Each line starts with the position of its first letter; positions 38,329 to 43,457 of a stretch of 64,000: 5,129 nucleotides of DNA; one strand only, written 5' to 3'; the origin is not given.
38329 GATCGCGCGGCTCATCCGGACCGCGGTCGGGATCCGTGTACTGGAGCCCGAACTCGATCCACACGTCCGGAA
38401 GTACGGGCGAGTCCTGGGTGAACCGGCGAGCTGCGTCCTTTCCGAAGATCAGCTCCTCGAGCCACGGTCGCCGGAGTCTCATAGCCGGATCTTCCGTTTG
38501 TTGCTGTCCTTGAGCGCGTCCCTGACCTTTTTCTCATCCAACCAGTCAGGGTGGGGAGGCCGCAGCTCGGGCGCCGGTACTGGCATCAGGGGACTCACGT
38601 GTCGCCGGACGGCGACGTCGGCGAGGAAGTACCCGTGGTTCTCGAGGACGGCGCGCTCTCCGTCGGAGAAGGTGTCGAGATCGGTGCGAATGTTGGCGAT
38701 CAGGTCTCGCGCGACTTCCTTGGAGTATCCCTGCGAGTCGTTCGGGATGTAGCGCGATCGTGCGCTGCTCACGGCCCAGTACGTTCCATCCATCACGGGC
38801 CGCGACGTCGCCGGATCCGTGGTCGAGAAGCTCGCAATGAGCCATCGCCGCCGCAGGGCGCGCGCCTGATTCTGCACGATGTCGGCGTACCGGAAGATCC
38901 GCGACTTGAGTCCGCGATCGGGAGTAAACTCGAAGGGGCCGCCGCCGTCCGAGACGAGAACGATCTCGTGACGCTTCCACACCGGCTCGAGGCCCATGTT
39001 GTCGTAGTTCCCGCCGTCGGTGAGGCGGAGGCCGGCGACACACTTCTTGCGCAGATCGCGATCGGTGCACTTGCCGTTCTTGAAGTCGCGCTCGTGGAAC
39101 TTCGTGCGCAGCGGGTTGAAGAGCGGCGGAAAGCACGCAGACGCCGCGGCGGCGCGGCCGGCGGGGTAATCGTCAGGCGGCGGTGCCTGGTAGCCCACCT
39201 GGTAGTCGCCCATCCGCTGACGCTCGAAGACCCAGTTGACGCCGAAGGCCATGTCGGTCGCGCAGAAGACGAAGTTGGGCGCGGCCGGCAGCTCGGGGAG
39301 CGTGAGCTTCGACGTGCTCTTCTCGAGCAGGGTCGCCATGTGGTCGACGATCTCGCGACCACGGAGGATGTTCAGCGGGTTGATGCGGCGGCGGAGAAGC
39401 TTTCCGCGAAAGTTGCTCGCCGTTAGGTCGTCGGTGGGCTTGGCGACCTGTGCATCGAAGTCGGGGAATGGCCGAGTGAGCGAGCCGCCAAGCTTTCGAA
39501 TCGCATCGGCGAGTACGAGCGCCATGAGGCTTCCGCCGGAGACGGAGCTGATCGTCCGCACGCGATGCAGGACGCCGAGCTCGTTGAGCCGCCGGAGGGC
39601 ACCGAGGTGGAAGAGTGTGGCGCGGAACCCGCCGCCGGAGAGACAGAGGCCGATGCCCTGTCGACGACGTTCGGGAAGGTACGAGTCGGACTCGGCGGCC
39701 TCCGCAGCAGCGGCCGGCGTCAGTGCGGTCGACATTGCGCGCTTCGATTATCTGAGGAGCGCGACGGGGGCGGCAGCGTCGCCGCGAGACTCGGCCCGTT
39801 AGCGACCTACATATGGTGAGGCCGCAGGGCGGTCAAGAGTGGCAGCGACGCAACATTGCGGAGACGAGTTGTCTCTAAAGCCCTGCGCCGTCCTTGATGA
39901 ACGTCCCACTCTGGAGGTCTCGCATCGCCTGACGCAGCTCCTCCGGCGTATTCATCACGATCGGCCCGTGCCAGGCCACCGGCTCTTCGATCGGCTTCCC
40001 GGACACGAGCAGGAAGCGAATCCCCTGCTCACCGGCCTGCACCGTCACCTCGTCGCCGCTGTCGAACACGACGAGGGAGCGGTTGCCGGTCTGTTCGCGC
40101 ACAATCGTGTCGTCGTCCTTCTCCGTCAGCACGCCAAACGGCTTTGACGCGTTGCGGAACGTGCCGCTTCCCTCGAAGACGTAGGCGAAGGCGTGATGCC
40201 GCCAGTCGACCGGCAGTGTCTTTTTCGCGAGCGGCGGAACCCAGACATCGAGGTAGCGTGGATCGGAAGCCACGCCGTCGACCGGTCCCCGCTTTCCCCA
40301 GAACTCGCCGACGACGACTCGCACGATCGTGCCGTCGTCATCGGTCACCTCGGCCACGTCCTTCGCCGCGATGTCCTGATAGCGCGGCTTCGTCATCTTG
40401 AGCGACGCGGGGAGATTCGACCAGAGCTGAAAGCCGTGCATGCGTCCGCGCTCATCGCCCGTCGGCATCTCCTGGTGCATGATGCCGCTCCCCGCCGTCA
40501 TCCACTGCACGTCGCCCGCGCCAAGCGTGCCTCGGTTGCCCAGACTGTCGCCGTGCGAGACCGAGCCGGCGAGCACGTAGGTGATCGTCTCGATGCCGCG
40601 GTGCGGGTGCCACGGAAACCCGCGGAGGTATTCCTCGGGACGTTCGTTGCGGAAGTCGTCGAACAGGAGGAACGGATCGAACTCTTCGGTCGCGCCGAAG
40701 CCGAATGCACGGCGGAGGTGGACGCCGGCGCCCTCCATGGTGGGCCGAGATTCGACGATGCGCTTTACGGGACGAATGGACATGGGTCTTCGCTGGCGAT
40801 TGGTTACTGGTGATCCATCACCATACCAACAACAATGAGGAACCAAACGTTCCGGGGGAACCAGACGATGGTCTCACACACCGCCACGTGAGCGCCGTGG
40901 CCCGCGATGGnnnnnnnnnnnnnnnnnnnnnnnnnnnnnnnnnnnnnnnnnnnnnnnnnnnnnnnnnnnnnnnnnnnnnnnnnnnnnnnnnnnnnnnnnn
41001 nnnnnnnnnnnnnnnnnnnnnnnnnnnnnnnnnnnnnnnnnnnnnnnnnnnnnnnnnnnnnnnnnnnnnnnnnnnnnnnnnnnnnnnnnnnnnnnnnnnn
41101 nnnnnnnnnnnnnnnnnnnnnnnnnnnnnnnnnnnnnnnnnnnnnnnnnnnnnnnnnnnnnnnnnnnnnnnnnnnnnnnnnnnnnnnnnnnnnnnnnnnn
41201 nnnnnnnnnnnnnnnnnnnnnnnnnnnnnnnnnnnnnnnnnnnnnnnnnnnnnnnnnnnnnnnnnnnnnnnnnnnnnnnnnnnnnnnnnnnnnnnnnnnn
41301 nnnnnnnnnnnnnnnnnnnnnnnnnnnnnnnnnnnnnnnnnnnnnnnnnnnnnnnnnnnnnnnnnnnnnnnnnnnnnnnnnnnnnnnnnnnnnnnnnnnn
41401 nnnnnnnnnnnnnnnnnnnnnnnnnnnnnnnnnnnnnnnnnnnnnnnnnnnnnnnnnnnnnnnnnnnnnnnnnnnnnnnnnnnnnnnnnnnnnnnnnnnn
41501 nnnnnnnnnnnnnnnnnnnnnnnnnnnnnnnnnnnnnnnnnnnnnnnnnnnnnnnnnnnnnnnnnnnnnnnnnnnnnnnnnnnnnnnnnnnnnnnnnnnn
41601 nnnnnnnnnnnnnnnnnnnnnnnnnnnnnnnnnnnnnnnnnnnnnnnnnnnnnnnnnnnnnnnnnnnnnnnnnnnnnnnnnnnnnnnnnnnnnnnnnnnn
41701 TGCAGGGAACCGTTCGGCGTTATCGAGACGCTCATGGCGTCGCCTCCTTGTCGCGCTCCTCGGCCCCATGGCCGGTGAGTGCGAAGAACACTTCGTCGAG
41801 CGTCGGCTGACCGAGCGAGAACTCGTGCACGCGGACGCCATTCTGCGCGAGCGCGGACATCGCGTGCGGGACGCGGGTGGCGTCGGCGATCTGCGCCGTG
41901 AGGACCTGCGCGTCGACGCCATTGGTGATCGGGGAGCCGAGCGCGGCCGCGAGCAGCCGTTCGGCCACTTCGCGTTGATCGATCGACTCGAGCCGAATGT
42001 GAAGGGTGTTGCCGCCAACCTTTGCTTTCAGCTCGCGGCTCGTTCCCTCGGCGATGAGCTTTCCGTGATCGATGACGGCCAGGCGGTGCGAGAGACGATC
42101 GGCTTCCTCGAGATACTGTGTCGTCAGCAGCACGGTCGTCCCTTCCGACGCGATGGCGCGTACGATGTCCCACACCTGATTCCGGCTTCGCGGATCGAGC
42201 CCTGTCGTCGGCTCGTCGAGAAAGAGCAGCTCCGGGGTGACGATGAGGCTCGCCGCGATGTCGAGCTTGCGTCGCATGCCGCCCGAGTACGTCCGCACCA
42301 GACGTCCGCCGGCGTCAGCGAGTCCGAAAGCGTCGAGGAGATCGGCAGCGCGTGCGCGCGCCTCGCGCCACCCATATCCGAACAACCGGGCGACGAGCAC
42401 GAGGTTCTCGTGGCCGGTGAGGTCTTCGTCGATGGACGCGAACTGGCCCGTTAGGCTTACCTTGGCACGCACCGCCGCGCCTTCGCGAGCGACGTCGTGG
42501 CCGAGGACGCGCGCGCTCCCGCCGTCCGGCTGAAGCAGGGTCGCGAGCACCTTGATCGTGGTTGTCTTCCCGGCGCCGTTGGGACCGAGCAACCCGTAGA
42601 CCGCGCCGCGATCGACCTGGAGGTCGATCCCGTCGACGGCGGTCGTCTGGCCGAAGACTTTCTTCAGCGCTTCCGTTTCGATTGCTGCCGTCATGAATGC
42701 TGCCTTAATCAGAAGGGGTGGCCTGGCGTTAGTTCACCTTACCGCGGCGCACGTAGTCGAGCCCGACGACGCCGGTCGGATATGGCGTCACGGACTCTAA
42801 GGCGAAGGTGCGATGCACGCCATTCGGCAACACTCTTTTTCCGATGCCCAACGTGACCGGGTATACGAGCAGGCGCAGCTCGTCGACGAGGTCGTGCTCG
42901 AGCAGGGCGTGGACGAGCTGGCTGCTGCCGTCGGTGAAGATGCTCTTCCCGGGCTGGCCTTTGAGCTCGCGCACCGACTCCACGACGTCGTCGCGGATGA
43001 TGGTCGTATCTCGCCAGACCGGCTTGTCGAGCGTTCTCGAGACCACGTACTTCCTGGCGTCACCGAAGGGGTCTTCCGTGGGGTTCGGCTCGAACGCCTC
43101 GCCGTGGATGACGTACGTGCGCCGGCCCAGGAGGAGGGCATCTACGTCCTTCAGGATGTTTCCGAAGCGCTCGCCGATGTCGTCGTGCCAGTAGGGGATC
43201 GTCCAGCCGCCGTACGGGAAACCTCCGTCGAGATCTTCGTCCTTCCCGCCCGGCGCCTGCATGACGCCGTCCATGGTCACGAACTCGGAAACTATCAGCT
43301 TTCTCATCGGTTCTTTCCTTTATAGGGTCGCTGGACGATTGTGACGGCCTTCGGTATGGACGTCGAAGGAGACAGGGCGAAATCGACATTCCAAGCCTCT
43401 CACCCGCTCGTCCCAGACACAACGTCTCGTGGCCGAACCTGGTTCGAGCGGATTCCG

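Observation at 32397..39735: Six-gene, translationally coupled operon stacking five degradative enzymes: candidate undescribed conflict/defence system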

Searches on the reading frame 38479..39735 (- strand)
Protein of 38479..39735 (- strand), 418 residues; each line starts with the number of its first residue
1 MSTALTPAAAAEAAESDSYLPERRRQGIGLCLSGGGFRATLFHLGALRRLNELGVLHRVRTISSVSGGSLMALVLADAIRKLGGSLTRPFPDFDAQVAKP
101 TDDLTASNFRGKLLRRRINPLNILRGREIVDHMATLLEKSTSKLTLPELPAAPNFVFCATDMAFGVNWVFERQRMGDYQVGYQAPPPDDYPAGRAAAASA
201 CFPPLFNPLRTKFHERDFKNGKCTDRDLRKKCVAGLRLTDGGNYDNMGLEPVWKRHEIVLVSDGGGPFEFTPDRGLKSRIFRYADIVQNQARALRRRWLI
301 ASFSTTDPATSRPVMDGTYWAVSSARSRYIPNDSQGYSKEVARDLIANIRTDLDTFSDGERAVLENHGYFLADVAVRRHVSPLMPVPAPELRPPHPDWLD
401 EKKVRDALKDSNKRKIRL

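Call 4: search_protein_families(library=pfam, proteins=[window:38479-39735:-], max_evalue=0.1)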
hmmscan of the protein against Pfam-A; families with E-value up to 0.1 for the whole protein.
window:38479-39735:- (418 aa): 1 family
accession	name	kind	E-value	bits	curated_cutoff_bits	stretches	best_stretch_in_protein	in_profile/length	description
PF01734.28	Patatin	-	8.7e-17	62.4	27.7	1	30-253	1-191/191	Patatin-like phospholipase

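Call 5: search_protein_families(library=padloc, proteins=[window:38479-39735:-], max_evalue=0.1)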
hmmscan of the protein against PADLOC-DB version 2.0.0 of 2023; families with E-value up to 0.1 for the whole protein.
window:38479-39735:- (418 aa): 0 families

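Call 6: search_protein_families(library=ncbifam, proteins=[window:38479-39735:-], max_evalue=0.1)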
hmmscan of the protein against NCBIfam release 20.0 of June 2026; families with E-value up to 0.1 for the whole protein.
window:38479-39735:- (418 aa): 0 families

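Call 77: search_protein_families(library=phrogs, proteins=[window:38479-39735:-], max_evalue=0.001)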
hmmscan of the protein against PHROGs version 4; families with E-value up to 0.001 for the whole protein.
window:38479-39735:- (418 aa): 0 families

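Call 111: search_dna_similar(query=window:38479-39735:-, collection=plasmids, mode=protein, max_evalue=1e-15, max_rows=30)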
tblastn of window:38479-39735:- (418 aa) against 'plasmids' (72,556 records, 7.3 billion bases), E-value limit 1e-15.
Records with a match: 26; places in all: 26; records where one place covers at least 80% of the query: 16.
Best place of each record, by identity: <60% 26.
By first word of the organism name: Rhizobium 14; Sinorhizobium 4; Agrobacterium 3; Deinococcus 1; Pararhizobium 1; Streptomyces 1; Bradyrhizobium 1; Paroceanicella 1.
By predicted mobility (MOB-suite, as given by PLSDB): conjugative 18; non-mobilizable 8.
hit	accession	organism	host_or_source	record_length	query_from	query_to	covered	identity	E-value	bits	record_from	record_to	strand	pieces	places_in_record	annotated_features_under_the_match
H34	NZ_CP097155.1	Deinococcus sp. QL22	-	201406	37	417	91%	40.9%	3e-70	248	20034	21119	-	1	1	patatin-like phospholipase family protein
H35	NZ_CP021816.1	Sinorhizobium meliloti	Medicago truncatula,Single Cell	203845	5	392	93%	36.4%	7e-46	176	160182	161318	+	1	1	patatin-like phospholipase family protein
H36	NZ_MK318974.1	Rhizobium rhizogenes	-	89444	27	386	86%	36.7%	1e-39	158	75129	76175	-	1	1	patatin-like phospholipase family protein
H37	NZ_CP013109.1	Sinorhizobium americanum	Vachellia farnesiana,cell culture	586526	27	397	89%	35.5%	3e-42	166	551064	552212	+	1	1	patatin-like phospholipase family protein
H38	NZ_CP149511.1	Pararhizobium sp. A13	Aeschynomene indica,cell ...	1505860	27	396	89%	35.5%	4e-44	171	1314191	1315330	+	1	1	none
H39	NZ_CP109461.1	Streptomyces sp. NBC_01454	-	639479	28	391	87%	34.6%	7e-35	144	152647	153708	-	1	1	patatin-like phospholipase family protein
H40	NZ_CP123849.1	Agrobacterium tumefaciens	Rose,cell culture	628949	27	379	84%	35.3%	2e-41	163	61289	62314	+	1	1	patatin-like phospholipase family protein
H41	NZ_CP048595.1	Agrobacterium tumefaciens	walnut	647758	27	379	84%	35.3%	2e-41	163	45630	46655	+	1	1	patatin-like phospholipase family protein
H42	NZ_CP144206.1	Sinorhizobium chiapasense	mixed culture,rhizosphere soil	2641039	25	380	85%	34.9%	6e-40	159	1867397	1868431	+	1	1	none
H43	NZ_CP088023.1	Bradyrhizobium quebecense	Glycine max cv. AC Glengarry,Cell ...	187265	27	376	84%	34.8%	3e-38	154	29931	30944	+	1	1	patatin-like phospholipase family protein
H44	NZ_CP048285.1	Rhizobium leguminosarum bv. viciae 248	Fava bean,whole organism,nodules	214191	27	381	85%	34.1%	5e-39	156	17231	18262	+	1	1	patatin-like phospholipase family protein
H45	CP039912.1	Agrobacterium tumefaciens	-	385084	28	377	84%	34.0%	1e-37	152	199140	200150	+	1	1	patatin-like phospholipase family protein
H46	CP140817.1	Rhizobium ruizarguesonis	Trifolium pratense,whole organism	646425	27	379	84%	32.8%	2e-36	149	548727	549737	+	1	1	patatin-like phospholipase family protein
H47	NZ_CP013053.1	Sinorhizobium americanum CCGM7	Phaseolus vulgaris,root nodules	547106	27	312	68%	40.2%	2e-38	154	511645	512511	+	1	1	patatin-like phospholipase family protein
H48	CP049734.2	Rhizobium leguminosarum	Pisum sativum,Pisum sativum nodules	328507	22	378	85%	31.2%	5e-35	145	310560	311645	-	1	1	patatin-like phospholipase family protein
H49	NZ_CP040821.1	Paroceanicella profunda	Cell culture,Deep seawater from Mariana ...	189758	24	380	85%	31.1%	6e-25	115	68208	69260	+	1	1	patatin-like phospholipase family protein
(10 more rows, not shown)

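Call 112: get_annotated_region(hit=H34, flank=5000)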
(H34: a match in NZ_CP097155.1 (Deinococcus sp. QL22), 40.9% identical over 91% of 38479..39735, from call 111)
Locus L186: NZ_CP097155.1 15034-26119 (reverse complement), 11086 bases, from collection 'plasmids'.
description: Deinococcus sp. QL22 plasmid unnamed9, complete sequence
organism: Deinococcus sp. QL22 (NCBI taxid 2939437)
taxonomy: Bacteria; Deinococcota; Deinococci; Deinococcales; Deinococcaceae; Deinococcus; Deinococcus sp. QL22
host: -; source: -; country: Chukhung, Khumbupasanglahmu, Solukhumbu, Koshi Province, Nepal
typing (MOB-suite, as given by PLSDB): non-mobilizable
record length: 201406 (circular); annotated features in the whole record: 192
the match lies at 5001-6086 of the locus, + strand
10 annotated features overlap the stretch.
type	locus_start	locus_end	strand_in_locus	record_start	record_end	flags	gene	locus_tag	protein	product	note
CDS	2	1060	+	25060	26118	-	-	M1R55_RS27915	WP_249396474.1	SAVED domain-containing protein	-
CDS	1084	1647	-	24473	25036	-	-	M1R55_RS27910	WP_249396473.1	IS3 family transposase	-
CDS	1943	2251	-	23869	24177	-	-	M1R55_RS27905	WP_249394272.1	transposase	GO:0006313 - DNA transposition [Evidence IEA]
CDS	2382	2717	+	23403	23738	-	-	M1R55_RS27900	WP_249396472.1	SAVED domain-containing protein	-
CDS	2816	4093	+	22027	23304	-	-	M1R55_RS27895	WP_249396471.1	AAA family ATPase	-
CDS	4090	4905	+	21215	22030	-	-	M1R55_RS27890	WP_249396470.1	hypothetical protein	-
CDS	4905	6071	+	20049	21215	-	-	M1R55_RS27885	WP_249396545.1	patatin-like phospholipase family protein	-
CDS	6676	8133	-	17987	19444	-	-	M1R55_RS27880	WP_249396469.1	SAVED domain-containing protein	-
CDS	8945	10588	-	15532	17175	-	-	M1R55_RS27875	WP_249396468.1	ThiF family adenylyltransferase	-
CDS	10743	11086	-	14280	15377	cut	-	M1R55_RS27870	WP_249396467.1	hypothetical protein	-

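Call 113: get_annotated_region(hit=H37, flank=5000)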
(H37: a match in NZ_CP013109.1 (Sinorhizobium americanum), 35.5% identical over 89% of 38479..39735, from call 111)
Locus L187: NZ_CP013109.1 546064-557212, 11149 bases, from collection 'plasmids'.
description: Sinorhizobium americanum strain CFNEI 73 plasmid B, complete sequence
organism: Sinorhizobium americanum (NCBI taxid 194963)
taxonomy: Bacteria; Pseudomonadota; Alphaproteobacteria; Hyphomicrobiales; Rhizobiaceae; Sinorhizobium; Sinorhizobium americanum
host: -; source: Vachellia farnesiana,cell culture; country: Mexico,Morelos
typing (MOB-suite, as given by PLSDB): conjugative; relaxase MOBP,MOBQ; mating-pair formation MPF_T
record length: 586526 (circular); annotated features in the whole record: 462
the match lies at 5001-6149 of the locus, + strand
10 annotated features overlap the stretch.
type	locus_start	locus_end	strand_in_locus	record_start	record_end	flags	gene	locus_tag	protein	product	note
CDS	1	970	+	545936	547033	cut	dinB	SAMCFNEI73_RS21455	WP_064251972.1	DNA polymerase IV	GO:0006281 - DNA repair [Evidence IEA]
CDS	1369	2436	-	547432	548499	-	-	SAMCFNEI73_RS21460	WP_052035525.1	hypothetical protein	-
CDS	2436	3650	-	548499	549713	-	-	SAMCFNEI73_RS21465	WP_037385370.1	hypothetical protein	-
CDS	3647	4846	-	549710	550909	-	-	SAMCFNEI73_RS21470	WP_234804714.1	caspase family protein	GO:0006508 - proteolysis [Evidence IEA]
CDS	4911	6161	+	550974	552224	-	-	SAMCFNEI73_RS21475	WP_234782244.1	patatin-like phospholipase family protein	-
CDS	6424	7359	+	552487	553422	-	-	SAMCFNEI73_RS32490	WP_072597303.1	endonuclease/exonuclease/phosphatase family protein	-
CDS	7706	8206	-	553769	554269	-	-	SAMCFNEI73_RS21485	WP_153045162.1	hypothetical protein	-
CDS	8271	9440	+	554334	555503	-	-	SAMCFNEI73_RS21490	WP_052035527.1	cysteine desulfurase family protein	-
CDS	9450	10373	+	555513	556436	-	-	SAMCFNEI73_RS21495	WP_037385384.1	DUF4007 family protein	-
CDS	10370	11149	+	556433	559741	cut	-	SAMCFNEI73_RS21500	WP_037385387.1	hypothetical protein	-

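Call 114: get_annotated_region(hit=H40, flank=5000)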
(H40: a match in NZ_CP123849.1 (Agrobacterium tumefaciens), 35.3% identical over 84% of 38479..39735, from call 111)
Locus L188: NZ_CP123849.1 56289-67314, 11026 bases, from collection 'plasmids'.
description: Agrobacterium tumefaciens strain H25/79 plasmid pAtH25_79a, complete sequence
organism: Agrobacterium tumefaciens (NCBI taxid 358)
taxonomy: Bacteria; Pseudomonadota; Alphaproteobacteria; Hyphomicrobiales; Rhizobiaceae; Agrobacterium; Agrobacterium tumefaciens
host: -; source: Rose,cell culture; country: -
typing (MOB-suite, as given by PLSDB): conjugative; relaxase MOBQ; mating-pair formation MPF_T
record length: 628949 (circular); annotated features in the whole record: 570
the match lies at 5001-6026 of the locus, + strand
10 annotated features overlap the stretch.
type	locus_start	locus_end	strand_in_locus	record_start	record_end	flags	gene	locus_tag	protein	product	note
CDS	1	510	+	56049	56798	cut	-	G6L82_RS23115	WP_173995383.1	DUF5131 family protein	-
CDS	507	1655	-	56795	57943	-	tcmP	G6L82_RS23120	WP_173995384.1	three-Cys-motif partner protein TcmP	-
CDS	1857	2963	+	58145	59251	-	-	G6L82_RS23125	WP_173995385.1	DUF3800 domain-containing protein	-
CDS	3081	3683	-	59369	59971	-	-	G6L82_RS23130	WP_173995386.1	hypothetical protein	-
CDS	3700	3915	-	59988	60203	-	-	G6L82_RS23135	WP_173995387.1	hypothetical protein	-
CDS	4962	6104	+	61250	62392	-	-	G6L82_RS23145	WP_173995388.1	patatin-like phospholipase family protein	-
CDS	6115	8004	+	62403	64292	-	-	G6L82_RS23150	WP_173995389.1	hypothetical protein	-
CDS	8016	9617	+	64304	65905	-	-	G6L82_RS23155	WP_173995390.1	MBL fold metallo-hydrolase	-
CDS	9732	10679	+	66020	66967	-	-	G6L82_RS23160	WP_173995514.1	DUF1837 domain-containing protein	-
CDS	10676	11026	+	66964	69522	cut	-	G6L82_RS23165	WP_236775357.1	DEAD/DEAH box helicase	-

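Call 115: get_annotated_region(hit=H49, flank=6000)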
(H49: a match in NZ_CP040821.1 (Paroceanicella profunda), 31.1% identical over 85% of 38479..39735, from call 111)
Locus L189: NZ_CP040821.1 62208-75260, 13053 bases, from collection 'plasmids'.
description: Paroceanicella profunda strain D4M1 plasmid pD4M1C, complete sequence
organism: Paroceanicella profunda (NCBI taxid 2579971)
taxonomy: Bacteria; Pseudomonadota; Alphaproteobacteria; Rhodobacterales; Paracoccaceae; Paroceanicella; Paroceanicella profunda
host: -; source: Cell culture,Deep seawater from Mariana Trench; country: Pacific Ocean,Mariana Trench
typing (MOB-suite, as given by PLSDB): non-mobilizable
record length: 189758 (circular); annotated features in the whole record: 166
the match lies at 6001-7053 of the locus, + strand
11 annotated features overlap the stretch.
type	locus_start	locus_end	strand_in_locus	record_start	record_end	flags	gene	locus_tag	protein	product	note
CDS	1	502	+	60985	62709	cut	-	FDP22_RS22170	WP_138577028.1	thiamine pyrophosphate-requiring protein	-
CDS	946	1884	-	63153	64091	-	-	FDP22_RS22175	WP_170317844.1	transporter substrate-binding domain-containing protein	-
CDS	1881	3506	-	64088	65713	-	-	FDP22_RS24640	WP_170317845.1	hypothetical protein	-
CDS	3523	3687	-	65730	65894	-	-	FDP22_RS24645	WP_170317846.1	hypothetical protein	-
CDS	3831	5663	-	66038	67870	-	-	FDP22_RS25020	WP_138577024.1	peptidoglycan-binding protein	-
CDS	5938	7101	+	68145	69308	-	-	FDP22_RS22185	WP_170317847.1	patatin-like phospholipase family protein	-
CDS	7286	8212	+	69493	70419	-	-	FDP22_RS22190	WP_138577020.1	hypothetical protein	-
CDS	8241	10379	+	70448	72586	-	-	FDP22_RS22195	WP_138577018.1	S8 family peptidase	GO:0006508 - proteolysis [Evidence IEA]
CDS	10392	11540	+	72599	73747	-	-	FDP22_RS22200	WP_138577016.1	MBL fold metallo-hydrolase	-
CDS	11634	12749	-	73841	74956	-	-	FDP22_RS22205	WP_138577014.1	ParB N-terminal domain-containing protein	-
CDS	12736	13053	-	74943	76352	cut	-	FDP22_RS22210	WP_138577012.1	AAA family ATPase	-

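Call 116: search_protein_families(library=pfam, proteins=[L188:6115-8004:+, L188:8016-9617:+, L189:7286-8212:+, L187:2436-3650:-, L187:1369-2436:-, L186:4090-4905:+], max_evalue=0.001)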
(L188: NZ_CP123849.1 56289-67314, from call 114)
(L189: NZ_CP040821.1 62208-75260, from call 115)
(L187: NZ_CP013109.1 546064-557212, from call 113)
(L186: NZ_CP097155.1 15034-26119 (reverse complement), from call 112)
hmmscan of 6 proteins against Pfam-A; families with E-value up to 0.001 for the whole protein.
L188:6115-8004:+ (629 aa): 0 families

L188:8016-9617:+ (533 aa): 1 family
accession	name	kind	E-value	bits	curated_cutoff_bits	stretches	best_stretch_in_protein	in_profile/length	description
PF00753.33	Lactamase_B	-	6.2e-05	23.5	22.7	1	34-107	7-71/196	Metallo-beta-lactamase superfamily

L189:7286-8212:+ (308 aa): 0 families

L187:2436-3650:- (404 aa): 0 families

L187:1369-2436:- (355 aa): 1 family
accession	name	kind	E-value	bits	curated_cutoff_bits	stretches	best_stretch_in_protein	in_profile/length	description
PF00753.33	Lactamase_B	-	0.00039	20.9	22.7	0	29-275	17-180/196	Metallo-beta-lactamase superfamily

L186:4090-4905:+ (271 aa): 0 families

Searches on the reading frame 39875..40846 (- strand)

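Call 61: search_protein_families(library=pfam, proteins=[window:39875-40846:-], max_evalue=0.01)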
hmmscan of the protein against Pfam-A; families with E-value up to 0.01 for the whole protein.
window:39875-40846:- (323 aa): 4 families
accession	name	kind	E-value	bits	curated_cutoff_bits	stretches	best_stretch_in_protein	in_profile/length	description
PF02678.22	Pirin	-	2.7e-34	117.9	26.1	1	42-142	2-107/108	Pirin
PF05726.19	Pirin_C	-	3.5e-24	85.6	27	1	198-316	1-102/103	Pirin C-terminal cupin domain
PF05899.18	Cupin_3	-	0.003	17.6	23.5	0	77-120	19-60/74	EutQ-like cupin domain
PF07883.17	Cupin_2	-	0.0035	17.5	27.2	0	77-124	11-54/70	Cupin domain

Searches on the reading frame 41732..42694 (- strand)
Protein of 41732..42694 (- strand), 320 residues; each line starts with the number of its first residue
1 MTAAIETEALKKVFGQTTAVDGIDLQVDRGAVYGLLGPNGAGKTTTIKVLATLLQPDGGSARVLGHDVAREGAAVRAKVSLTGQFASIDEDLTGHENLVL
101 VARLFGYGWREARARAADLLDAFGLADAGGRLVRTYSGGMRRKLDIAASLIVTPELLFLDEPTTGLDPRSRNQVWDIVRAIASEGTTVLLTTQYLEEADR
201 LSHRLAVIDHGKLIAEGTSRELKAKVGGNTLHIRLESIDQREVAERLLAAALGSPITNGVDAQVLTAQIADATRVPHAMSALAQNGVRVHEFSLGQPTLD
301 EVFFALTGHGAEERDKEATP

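Call 61: search_protein_families(library=pfam, proteins=[window:41732-42694:-], max_evalue=0.01)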
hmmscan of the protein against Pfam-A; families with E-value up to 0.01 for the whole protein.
window:41732-42694:- (320 aa): 6 families
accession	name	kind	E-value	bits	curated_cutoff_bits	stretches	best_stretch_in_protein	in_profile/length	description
PF00005.33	ABC_tran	-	7.2e-30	104.8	25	1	21-164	2-137/137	ABC transporter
PF13304.12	AAA_21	-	7.3e-15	56.2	27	2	128-193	230-298/304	AAA domain, putative AbiEii toxin, Type IV TA system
PF13732.12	DrrA1-3_C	-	4.1e-08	34.3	27.4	1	217-304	1-78/81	ATP-binding protein DrrA1-3-like, C-terminal domain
PF00448.28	SRP54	-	3.3e-05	24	22.7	1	33-74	4-45/196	SRP54-type protein, GTPase domain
PF13604.12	AAA_30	-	0.00092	19.4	27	1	28-66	16-54/191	AAA domain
PF13555.12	AAA_29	-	0.005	17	27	0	23-58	15-50/61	P-loop containing region of AAA domain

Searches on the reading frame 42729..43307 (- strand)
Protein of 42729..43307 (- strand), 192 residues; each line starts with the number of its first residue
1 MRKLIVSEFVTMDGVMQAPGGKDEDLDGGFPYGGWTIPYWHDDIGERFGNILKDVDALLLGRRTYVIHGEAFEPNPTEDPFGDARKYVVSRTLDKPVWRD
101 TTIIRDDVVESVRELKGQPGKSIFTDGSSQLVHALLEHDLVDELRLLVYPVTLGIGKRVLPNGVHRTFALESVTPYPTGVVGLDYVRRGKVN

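Call 61: search_protein_families(library=pfam, proteins=[window:42729-43307:-], max_evalue=0.01)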
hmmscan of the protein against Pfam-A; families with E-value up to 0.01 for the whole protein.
window:42729-43307:- (192 aa): 1 family
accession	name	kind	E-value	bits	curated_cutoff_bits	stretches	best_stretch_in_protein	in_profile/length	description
PF01872.23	RibD_C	-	7.8e-20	72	24.1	1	2-181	1-196/197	RibD C-terminal domain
